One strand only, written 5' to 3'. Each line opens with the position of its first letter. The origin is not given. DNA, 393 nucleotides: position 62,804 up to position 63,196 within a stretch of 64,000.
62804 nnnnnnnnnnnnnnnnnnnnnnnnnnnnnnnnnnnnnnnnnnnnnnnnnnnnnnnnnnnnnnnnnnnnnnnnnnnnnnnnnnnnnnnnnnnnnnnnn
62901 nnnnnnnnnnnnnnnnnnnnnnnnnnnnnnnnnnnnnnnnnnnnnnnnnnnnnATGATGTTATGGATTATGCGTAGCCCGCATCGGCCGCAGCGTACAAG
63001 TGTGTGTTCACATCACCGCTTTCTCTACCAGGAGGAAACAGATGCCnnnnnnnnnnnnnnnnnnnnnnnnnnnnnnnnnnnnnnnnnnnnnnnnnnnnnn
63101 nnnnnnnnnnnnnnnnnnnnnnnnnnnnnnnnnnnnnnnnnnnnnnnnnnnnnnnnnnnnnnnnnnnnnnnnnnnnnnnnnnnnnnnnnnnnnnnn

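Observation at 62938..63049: Candidate Met-sensing leader peptide and hairpin switch upstream of the DUF39 homocysteine synthase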

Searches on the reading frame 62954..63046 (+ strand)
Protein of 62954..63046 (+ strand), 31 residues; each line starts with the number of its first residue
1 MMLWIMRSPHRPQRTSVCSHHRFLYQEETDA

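Call 9: search_protein_families(library=pfam, proteins=[window:62954-63046:+], max_evalue=0.01)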
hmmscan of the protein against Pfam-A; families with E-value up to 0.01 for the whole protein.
window:62954-63046:+ (31 aa): 0 families

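Call 66: search_protein_families(library=ncbifam, proteins=[window:62954-63046:+], max_evalue=10)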
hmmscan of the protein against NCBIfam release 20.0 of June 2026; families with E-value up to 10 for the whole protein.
seq(31 aa): 0 families

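Call 67: search_protein_families(library=pfam, proteins=[window:62954-63046:+], max_evalue=10)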
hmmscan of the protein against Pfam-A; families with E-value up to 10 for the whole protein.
seq(31 aa): 0 families
